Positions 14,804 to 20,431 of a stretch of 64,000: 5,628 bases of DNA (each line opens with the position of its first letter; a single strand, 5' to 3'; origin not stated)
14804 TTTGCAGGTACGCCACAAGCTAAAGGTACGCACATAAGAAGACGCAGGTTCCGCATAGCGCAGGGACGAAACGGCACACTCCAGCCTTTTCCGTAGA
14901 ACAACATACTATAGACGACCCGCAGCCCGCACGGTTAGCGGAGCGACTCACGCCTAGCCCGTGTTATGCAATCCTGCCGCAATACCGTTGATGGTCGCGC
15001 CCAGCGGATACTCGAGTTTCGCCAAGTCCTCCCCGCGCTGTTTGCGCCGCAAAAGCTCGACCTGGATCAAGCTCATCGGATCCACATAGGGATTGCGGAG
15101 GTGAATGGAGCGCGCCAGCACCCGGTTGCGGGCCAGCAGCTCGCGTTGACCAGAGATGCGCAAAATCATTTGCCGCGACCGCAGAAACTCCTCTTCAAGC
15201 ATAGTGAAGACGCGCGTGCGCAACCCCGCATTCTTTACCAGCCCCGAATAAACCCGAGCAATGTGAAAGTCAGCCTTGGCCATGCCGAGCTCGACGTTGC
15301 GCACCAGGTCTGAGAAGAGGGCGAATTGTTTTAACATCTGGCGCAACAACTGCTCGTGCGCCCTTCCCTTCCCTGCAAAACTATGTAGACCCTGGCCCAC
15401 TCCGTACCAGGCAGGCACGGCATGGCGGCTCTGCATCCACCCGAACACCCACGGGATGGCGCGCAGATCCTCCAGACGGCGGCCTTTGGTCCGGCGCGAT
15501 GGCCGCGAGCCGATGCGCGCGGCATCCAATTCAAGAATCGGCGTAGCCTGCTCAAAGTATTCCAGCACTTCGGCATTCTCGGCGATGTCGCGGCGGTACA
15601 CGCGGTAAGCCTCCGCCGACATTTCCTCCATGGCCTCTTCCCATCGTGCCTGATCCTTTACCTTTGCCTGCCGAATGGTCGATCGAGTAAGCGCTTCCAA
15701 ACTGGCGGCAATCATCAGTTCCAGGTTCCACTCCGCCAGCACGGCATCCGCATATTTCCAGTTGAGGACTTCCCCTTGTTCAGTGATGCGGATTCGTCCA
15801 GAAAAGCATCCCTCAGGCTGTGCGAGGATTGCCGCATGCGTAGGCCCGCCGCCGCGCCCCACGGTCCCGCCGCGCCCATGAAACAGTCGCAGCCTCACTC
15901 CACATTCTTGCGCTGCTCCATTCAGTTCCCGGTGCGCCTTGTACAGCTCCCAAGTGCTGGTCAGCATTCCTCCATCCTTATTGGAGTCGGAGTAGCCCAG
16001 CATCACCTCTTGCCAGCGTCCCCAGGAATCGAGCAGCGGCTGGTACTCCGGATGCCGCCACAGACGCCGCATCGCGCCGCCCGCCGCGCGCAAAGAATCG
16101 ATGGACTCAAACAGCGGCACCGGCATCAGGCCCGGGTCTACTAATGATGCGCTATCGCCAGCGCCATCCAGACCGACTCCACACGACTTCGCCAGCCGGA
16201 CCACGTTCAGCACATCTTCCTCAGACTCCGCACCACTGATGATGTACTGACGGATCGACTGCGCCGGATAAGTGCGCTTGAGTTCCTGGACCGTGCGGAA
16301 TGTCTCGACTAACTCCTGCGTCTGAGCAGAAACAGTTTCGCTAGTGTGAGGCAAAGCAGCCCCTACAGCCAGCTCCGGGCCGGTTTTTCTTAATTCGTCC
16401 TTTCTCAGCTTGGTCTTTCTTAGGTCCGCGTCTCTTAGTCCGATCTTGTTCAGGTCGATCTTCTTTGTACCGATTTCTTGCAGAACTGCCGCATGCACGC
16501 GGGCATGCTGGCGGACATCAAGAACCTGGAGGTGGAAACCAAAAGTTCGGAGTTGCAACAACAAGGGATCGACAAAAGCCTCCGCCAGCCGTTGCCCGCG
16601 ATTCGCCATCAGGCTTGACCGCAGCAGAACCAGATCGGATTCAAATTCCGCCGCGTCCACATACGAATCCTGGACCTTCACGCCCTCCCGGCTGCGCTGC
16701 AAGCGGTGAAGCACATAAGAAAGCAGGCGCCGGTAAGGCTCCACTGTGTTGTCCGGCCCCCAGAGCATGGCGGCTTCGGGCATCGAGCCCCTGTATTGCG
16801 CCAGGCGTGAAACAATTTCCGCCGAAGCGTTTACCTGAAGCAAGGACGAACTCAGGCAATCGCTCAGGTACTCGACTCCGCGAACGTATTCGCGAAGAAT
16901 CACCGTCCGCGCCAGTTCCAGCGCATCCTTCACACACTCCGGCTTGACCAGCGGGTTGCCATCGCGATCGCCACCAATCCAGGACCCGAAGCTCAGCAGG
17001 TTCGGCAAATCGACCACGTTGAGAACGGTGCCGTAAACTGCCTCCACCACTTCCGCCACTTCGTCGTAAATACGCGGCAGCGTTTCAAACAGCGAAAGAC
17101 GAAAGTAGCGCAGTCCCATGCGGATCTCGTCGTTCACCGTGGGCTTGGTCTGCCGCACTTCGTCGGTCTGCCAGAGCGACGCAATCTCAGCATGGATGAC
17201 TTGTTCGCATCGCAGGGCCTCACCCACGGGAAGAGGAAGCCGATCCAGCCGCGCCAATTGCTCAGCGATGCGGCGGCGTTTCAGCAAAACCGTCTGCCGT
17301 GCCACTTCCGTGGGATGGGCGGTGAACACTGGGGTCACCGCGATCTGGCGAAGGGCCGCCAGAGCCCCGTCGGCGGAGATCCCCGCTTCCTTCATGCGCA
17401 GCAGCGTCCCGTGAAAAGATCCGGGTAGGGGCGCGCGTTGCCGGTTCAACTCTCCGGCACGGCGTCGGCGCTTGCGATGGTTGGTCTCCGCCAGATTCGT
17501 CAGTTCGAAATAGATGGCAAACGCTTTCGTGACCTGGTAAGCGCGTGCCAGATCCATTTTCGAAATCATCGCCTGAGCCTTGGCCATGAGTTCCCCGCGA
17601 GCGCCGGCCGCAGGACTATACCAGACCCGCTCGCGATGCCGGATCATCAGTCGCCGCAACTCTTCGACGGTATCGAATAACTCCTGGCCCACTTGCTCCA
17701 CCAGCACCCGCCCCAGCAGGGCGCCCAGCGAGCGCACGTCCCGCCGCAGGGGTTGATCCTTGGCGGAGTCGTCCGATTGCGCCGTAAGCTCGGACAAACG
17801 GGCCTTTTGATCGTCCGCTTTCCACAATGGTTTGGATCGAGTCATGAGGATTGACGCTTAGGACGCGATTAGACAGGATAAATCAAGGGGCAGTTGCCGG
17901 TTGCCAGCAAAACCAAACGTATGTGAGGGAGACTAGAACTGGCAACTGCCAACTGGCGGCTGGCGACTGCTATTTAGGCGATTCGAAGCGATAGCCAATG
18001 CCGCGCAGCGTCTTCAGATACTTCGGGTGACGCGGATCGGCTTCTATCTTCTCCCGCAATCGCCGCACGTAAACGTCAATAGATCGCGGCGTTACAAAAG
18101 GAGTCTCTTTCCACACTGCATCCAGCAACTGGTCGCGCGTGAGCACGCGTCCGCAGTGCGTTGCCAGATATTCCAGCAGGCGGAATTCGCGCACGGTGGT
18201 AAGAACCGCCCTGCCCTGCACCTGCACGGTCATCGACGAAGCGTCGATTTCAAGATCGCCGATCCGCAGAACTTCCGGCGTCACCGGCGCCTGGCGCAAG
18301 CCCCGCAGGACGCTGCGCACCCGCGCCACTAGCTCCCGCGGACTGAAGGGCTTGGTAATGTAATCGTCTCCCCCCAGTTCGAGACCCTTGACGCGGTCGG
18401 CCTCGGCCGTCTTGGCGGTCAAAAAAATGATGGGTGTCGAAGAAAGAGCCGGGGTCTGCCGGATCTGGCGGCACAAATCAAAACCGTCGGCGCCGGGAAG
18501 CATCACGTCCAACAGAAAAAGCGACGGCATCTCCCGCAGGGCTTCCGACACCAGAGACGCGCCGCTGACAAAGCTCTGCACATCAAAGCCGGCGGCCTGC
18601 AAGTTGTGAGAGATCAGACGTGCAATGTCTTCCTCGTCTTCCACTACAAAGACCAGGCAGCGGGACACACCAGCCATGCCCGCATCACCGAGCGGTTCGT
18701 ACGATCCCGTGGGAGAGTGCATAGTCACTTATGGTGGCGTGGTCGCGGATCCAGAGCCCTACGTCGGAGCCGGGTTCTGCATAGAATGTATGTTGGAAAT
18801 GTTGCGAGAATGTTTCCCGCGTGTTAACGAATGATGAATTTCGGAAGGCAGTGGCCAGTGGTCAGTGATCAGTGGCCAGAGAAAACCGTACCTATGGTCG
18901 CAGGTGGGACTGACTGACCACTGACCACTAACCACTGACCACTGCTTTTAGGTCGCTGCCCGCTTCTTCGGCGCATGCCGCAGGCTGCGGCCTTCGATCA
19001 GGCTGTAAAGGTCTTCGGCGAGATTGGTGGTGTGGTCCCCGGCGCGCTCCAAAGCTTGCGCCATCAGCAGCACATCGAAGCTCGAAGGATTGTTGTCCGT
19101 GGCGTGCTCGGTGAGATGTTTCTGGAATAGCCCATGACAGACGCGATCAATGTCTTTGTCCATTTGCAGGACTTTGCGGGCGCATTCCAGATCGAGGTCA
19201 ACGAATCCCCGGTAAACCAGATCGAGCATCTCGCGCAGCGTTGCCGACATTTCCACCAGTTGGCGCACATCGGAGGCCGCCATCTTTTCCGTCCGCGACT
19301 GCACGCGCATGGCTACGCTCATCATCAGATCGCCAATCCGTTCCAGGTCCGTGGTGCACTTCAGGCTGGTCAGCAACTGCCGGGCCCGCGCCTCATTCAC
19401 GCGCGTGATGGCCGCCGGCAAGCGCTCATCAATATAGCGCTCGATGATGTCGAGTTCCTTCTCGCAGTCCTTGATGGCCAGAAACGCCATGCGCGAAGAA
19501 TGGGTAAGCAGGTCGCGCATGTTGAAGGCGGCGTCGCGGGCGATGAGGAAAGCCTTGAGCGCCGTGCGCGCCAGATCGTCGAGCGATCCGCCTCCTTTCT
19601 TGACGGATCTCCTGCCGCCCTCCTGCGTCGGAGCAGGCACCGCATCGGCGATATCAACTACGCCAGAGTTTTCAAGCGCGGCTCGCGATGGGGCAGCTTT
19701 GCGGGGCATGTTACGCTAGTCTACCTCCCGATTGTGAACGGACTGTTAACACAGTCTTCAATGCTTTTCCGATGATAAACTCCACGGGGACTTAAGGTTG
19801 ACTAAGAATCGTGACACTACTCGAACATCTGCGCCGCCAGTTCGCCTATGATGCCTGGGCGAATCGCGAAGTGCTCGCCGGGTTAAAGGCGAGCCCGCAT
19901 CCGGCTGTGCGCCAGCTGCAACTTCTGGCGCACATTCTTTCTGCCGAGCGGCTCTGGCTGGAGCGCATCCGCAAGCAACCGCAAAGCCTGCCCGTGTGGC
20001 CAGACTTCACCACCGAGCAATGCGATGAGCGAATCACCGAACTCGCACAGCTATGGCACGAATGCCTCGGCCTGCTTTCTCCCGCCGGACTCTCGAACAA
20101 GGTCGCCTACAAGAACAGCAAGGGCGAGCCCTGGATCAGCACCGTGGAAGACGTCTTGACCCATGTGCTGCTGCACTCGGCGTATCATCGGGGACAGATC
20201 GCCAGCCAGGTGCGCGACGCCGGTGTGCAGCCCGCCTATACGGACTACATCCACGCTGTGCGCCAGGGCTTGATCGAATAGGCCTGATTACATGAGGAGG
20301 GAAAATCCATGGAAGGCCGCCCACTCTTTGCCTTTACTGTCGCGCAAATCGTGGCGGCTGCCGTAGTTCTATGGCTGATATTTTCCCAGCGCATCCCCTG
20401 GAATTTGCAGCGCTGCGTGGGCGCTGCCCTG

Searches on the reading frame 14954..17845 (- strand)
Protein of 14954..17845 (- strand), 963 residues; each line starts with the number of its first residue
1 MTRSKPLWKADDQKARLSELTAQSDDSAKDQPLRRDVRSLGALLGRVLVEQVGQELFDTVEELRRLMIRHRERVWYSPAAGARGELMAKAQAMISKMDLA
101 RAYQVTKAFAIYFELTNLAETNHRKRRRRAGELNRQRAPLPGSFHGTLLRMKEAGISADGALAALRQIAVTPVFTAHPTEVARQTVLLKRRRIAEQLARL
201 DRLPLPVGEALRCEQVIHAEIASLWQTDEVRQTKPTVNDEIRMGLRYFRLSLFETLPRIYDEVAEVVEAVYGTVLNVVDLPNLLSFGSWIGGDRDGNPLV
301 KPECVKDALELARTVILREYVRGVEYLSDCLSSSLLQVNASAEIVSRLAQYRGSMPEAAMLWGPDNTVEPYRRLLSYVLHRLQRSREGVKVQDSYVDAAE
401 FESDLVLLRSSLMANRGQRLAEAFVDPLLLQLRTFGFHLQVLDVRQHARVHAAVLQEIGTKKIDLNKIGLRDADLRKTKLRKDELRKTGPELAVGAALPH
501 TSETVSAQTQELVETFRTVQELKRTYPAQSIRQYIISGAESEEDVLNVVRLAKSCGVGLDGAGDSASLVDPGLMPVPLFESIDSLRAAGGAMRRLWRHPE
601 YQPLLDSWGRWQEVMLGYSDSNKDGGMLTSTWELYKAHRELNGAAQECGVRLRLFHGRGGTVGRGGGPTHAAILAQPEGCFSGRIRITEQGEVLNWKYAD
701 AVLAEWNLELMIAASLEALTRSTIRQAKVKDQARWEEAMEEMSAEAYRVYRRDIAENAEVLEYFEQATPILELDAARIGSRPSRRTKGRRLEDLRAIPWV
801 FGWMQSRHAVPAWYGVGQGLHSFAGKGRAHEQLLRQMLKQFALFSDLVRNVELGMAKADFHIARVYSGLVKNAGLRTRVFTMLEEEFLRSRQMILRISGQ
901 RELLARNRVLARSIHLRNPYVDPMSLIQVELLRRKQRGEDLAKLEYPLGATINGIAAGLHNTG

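Call 6: search_protein_families(library=pfam, proteins=[window:14954-17845:-])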
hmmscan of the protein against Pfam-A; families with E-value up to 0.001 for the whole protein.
window:14954-17845:- (963 aa): 1 family
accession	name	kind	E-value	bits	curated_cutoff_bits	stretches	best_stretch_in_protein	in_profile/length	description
PF00311.23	PEPcase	-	5.6e-280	931.8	22.4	1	33-963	1-919/919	Phosphoenolpyruvate carboxylase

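Call 8: find_related_loci(query=window:14954-17845:-, collection=genome_contigs, flank=10000)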
Query window:14954-17845:- (963 aa) in genome_contigs; peptide patterns used: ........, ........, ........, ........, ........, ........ (x = any residue, [..] = any of these).
344 stretches matched a pattern; 318 encode a relative of the query (tblastn E <= 1e-3); the best 80 are kept; 80 distinct loci.
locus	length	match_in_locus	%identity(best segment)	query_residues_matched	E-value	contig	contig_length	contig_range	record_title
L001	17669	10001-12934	83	1-963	0e+0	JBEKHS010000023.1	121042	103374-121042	MAG: Candidatus Sulfotelmatobacter sp. isolate SPRUCE 282 SPRUCE_282_23, whole genome shotgun sequence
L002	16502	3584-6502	83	1-963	0e+0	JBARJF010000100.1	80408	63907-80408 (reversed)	MAG: Candidatus Sulfotelmatobacter sp. isolate MFD06650_ilm_asm_bin2 k127_178111, whole genome shotgun sequence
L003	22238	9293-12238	81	1-963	0e+0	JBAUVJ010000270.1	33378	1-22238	MAG: Candidatus Sulfotelmatobacter sp. isolate MFD04227_ilm_asm_bin12 k127_232315, whole genome shotgun sequence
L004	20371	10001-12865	83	1-963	0e+0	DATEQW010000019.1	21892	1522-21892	MAG TPA_asm: Candidatus Sulfotelmatobacter sp. isolate SMAG_U9057 k141_1015558, whole genome shotgun sequence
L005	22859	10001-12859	84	1-963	0e+0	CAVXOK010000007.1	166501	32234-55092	MAG: uncultured Acidobacteriaceae bacterium isolate MFD00731.bin.2.193 genome assembly, contig: contig_19395, whole geno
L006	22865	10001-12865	83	1-963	0e+0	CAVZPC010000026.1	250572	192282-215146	MAG: uncultured Acidobacteriaceae bacterium isolate MFD05580.bin.1.80 genome assembly, contig: contig_51551, whole genom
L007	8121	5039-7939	83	1-963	0e+0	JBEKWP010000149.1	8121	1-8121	MAG: Candidatus Sulfotelmatobacter sp. isolate SPRUCE 630 SPRUCE_630_149, whole genome shotgun sequence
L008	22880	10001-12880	84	1-963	0e+0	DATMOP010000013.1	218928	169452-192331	MAG TPA_asm: Candidatus Acidoferrum sp. isolate SMAG_U12879 k141_3192010, whole genome shotgun sequence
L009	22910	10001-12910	81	1-963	0e+0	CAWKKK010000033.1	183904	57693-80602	MAG: uncultured Acidobacteriaceae bacterium isolate MFD00731.bin.3.48 genome assembly, contig: contig_8204, whole genome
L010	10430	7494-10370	80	1-963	0e+0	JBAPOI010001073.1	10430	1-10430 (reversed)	MAG: Candidatus Sulfotelmatobacter sp. isolate MFD00594_ilm_asm_bin29 k127_66619, whole genome shotgun sequence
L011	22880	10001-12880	82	1-963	0e+0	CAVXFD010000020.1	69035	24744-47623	MAG: uncultured Acidobacteriaceae bacterium isolate MFD02248.bin.1.125 genome assembly, contig: contig_65022, whole geno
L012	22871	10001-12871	82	1-963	0e+0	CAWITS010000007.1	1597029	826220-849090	MAG: uncultured Acidobacteriaceae bacterium isolate MFD01716.bin.3.4 genome assembly, contig: contig_8740, whole genome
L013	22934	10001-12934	80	1-963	0e+0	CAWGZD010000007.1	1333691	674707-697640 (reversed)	MAG: uncultured Acidobacteriaceae bacterium isolate MFD01716.bin.1.177 genome assembly, contig: contig_5856, whole genom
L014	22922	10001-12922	78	1-963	0e+0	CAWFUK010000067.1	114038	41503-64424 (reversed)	MAG: uncultured Acidobacteriaceae bacterium isolate MFD09567.bin.1.118 genome assembly, contig: contig_65746, whole geno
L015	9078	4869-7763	80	1-963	0e+0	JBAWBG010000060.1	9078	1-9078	MAG: Candidatus Sulfotelmatobacter sp. isolate MFD09399_ilm_asm_bin10 k127_3465, whole genome shotgun sequence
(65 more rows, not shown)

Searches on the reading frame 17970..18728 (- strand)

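Call 6: search_protein_families(library=pfam, proteins=[window:17970-18728:-])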
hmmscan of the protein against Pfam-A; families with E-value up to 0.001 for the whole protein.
window:17970-18728:- (252 aa): 2 families
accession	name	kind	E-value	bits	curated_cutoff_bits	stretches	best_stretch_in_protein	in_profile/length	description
PF00486.34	Trans_reg_C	-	8.9e-28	96.6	26.2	1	173-248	2-77/77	Transcriptional regulatory protein, C terminal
PF00072.30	Response_reg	-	3.2e-27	95.3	30.2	1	26-138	1-111/111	Response regulator receiver domain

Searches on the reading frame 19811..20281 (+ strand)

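Call 75: search_protein_families(library=pfam, proteins=[window:19811-20281:+], max_evalue=0.00001)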
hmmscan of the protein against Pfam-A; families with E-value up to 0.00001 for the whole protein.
window:19811-20281:+ (156 aa): 2 families
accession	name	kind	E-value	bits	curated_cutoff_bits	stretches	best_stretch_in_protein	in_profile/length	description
PF05163.17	DinB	-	1e-12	48.7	23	1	37-147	44-155/165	DinB family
PF12867.12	DinB_2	-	6.4e-09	36.8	24.8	1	37-130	34-128/128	DinB superfamily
